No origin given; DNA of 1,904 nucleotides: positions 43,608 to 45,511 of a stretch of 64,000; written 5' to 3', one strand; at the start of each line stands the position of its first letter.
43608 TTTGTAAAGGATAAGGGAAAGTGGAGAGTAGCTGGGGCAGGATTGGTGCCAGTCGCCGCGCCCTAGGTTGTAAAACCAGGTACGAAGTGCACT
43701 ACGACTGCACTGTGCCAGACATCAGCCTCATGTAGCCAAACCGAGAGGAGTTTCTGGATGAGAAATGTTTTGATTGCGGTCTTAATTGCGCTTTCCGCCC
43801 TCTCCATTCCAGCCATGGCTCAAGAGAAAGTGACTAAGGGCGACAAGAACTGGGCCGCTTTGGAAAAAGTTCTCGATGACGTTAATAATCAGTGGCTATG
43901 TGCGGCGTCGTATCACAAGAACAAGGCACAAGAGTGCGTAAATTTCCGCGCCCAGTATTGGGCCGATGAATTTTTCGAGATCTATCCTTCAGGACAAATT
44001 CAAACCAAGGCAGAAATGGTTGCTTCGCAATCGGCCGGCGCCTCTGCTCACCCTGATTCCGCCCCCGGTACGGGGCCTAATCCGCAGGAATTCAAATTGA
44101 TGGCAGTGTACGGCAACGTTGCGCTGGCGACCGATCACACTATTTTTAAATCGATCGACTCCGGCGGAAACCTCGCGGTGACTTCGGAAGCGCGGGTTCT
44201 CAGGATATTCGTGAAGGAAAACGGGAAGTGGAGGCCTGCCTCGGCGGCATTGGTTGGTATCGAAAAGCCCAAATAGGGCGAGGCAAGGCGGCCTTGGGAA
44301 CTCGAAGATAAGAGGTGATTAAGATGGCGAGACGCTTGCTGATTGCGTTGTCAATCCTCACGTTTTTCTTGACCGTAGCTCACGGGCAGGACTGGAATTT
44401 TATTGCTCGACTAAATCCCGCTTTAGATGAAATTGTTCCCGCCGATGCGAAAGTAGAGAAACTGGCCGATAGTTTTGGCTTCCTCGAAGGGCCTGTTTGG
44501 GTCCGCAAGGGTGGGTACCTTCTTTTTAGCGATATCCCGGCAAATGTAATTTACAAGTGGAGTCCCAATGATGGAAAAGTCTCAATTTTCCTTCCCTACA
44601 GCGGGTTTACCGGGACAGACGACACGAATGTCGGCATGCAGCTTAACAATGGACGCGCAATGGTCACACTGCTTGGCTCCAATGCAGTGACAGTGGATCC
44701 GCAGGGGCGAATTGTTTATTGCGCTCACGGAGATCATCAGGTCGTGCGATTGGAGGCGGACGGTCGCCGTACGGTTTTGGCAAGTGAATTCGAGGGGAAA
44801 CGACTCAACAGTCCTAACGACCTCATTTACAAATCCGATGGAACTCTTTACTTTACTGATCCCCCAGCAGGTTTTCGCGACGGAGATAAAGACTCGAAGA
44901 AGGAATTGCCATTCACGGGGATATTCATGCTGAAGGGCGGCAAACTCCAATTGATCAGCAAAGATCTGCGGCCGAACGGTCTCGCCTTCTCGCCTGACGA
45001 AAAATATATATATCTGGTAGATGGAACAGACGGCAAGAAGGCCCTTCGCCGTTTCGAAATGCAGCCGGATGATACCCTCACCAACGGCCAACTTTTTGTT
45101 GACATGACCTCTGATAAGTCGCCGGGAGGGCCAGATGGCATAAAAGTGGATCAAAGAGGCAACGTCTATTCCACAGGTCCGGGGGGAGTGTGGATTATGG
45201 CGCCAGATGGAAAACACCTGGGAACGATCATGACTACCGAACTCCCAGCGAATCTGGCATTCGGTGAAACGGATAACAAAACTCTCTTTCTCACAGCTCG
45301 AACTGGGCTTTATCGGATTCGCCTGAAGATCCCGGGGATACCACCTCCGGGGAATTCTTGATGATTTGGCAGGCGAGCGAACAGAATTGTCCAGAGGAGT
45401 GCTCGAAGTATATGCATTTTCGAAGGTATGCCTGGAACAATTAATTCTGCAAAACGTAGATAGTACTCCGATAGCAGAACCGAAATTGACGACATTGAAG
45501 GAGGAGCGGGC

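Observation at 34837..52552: Expansion of one secreted NTF2-like (DUF4440-type) domain inside a TonB-receptor/hydrolase locus: candidate uncharacterised uptake-and-transformation system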

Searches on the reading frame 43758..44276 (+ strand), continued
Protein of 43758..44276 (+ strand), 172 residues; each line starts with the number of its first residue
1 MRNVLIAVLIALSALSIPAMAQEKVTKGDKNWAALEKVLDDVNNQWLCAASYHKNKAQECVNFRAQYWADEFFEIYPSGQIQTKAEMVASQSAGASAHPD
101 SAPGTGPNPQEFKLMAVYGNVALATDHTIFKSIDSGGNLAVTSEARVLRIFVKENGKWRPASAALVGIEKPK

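Call 54: search_protein_families(library=pfam, max_evalue=0.001, proteins=[L013:12333-13265:+, L013:13255-14169:+, L013:14156-15511:+])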
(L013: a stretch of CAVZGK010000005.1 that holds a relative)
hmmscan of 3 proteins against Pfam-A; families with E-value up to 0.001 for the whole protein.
L013:12333-13265:+ (310 aa): 1 family
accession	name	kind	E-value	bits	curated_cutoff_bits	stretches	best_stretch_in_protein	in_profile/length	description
PF04909.20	Amidohydro_2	-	2.9e-37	129.4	26.4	1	31-305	1-288/289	Amidohydrolase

L013:13255-14169:+ (304 aa): 0 families

L013:14156-15511:+ (451 aa): 1 family
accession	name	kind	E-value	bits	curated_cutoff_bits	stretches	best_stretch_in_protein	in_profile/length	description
PF00375.23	SDF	-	5.2e-93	312.6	27.9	1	38-424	3-386/387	Sodium:dicarboxylate symporter family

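Call 69: search_protein_representatives(alignment_id=A2)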
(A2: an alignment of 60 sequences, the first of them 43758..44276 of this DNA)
Query: 60 sequences, 171 profile positions. Proteins with E-value up to 0.001 (for the whole library): 207; up to 1e-10: 92; up to 1e-30: 30. The best 150 are listed.
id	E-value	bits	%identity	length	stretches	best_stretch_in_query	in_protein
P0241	1.8e-105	366.2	-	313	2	26-169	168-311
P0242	6.7e-86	302.5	-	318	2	1-169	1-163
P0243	5.2e-71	254.0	-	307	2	15-169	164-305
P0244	8.6e-68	243.5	-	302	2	1-168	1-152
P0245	2.8e-66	238.6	-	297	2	30-168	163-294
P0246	2.1e-62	226.0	-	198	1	1-167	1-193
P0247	2.0e-58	213.0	-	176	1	5-170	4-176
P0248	5.5e-50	185.6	-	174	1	6-169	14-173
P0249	5.9e-48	179.0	-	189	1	13-140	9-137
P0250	2.2e-45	170.6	-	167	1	1-169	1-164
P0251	2.3e-45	170.5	-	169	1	2-169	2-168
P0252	6.4e-44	165.8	-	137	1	33-170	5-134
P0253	1.0e-43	165.1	-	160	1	6-170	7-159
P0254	1.4e-40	155.0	-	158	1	1-107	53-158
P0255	6.6e-40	152.8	-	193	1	1-149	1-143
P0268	3.4e-32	127.6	-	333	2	36-169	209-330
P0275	1.4e-28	115.9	-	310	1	1-169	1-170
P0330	2.6e-11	59.7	-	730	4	64-169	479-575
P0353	4.6e-08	49.1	-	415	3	13-161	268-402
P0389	2.7e-05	40.1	-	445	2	103-163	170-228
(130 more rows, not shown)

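Call 70: search_protein_families(library=pfam, max_evalue=0.01, proteins=[P0330, P0353, P0389, P0268, P0275])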
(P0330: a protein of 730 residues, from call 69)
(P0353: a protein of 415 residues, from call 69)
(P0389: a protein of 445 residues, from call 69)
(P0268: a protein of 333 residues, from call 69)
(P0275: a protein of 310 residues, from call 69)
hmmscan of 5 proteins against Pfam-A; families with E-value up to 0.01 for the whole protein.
P0330 (730 aa): 9 families
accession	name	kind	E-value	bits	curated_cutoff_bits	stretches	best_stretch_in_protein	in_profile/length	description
PF14534.12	DUF4440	-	5e-83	275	25.2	4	37-143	1-107/107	Domain of unknown function (DUF4440)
PF13474.12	SnoaL_3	-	5.1e-44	149.9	22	4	37-145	1-113/121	SnoaL-like domain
PF08332.16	CaMKII_AD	-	1.7e-26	93.3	22.1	4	34-145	2-121/128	Calcium/calmodulin dependent protein kinase II association domain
PF12680.13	SnoaL_2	-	1.5e-19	71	27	3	603-702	2-99/102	SnoaL-like domain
PF13577.12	SnoaL_4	-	4.4e-10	40.1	24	1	598-704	9-122/126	SnoaL-like domain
PF11533.15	AtzH-like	-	1.1e-07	32.1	27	0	594-712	8-123/126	AtzH-like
PF12707.14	DUF3804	-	2.3e-05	24.6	22.5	1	35-147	4-116/128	Protein of unknown function (DUF3804)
PF14499.12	DUF4437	-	0.0035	17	24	1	332-398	27-90/250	Domain of unknown function (DUF4437)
PF16527.11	CpxA_peri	-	0.0045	17.8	23.5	0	171-256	28-106/134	Two-component sensor protein CpxA, periplasmic domain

P0353 (415 aa): 5 families
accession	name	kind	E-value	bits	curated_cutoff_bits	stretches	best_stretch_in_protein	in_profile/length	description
PF14534.12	DUF4440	-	8e-64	213.2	25.2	3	32-136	2-106/107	Domain of unknown function (DUF4440)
PF13474.12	SnoaL_3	-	2.5e-27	96.1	22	3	36-145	6-119/121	SnoaL-like domain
PF08332.16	CaMKII_AD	-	6.6e-22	78.5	22.1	3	158-273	2-126/128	Calcium/calmodulin dependent protein kinase II association domain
PF12680.13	SnoaL_2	-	3.4e-21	76.2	27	3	36-136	2-100/102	SnoaL-like domain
PF13577.12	SnoaL_4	-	7.9e-09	36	24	1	36-138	14-123/126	SnoaL-like domain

P0389 (445 aa): 0 families

P0268 (333 aa): 2 families
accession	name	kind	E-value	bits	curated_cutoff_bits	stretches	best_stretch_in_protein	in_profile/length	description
PF14534.12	DUF4440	-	1.6e-19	70.7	25.2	2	67-175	1-107/107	Domain of unknown function (DUF4440)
PF13474.12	SnoaL_3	-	5.6e-05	23.9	22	0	115-176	53-112/121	SnoaL-like domain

P0275 (310 aa): 6 families
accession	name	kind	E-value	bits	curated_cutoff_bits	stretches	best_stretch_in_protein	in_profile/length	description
PF14534.12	DUF4440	-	1.5e-11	45.1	25.2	1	48-161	3-107/107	Domain of unknown function (DUF4440)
PF07883.17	Cupin_2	-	6.7e-08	32.6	27.2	1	268-296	29-57/70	Cupin domain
PF00190.28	Cupin_1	-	1.2e-06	28.6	22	1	236-308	54-114/151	Cupin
PF13474.12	SnoaL_3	-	0.00029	21.6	22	1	51-169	6-119/121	SnoaL-like domain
PF03079.20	ARD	-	0.0026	18.4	27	0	278-296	118-136/157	ARD/ARD' family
PF10902.13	WYL_2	-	0.0032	18.2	26.7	1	151-194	16-61/74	WYL_2, Sm-like SH3 beta-barrel fold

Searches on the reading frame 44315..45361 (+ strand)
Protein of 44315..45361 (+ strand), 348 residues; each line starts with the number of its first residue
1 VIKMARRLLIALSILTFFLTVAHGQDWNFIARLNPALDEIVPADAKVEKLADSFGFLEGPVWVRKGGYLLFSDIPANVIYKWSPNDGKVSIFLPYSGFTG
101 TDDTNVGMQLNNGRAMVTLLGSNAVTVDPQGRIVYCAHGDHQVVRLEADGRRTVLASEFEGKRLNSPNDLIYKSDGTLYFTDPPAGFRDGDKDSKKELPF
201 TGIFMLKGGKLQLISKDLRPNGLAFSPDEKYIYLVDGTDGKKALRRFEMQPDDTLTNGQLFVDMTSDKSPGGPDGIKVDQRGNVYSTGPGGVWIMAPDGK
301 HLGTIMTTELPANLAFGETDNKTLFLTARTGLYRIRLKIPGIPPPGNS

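Call 5: search_protein_families(library=pfam, max_evalue=0.01, proteins=[window:44315-45361:+])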
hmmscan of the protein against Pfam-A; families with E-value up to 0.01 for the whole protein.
window:44315-45361:+ (348 aa): 1 family
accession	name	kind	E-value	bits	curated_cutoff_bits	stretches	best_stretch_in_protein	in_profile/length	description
PF08450.18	SGL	-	1.1e-39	137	26.3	1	58-328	3-244/246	SMP-30/Gluconolactonase/LRE-like region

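Call 6: search_protein_families(library=ncbifam, max_evalue=0.01, proteins=[window:44315-45361:+])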
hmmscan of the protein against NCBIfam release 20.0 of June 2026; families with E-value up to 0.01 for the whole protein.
window:44315-45361:+ (348 aa): 1 family
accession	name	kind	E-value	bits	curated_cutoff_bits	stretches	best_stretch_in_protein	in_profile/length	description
NF033206.1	ScyE_fam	subfamily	1e-05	25.2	80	1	79-182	236-319/333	ScyD/ScyE family protein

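Call 16: search_solved_structures(query=window:44315-45361:+, max_evalue=0.001)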
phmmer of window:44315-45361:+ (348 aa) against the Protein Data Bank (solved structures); distinct sequences matched with E-value up to 0.001: 51.
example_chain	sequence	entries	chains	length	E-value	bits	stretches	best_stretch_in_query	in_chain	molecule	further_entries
3e5z_A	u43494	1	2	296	6.2e-39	137.2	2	124-342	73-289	putative Gluconolactonase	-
3dr2_A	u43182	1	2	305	2e-34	122.3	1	123-334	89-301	Exported gluconolactonase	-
3wwa_A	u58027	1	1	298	4.6e-22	81.7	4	121-203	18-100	Pizza7H protein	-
7zcj_A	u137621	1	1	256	2.1e-19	72.9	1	123-203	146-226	Pizza6-TNH-TSH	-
3ww9_A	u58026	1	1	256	3.3e-18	69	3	121-203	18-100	pizza6 protein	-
7zqg_A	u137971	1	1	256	7.2e-17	64.6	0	114-203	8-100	Pizza6-KSH-TSH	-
6i39_A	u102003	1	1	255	2.5e-15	59.5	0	122-203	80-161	v31Pizza6-AYW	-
6qsd_A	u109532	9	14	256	3.7e-15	59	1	112-203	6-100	Pizza6S | Pizza6-S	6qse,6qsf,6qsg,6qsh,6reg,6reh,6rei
6rej_A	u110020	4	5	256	4.6e-15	58.7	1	112-203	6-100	Pizza6-SH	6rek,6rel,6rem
6f0s_A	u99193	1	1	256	8.7e-15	57.7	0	112-203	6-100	Pizza6-SYW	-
6f0t_A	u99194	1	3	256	3.9e-14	55.6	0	122-184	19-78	Pizza6-SFW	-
6ren_A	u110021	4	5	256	8.6e-14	54.5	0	112-203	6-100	3fPizza6-SH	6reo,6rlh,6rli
7zph_A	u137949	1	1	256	1.1e-13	54.1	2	122-203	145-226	Pizza6-TNK-RSH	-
7zq2_A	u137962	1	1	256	1.3e-13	53.9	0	114-203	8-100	Pizza6-RSH-TSH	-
6f0q_A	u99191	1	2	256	5.9e-13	51.7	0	112-203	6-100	Pizza6-AYW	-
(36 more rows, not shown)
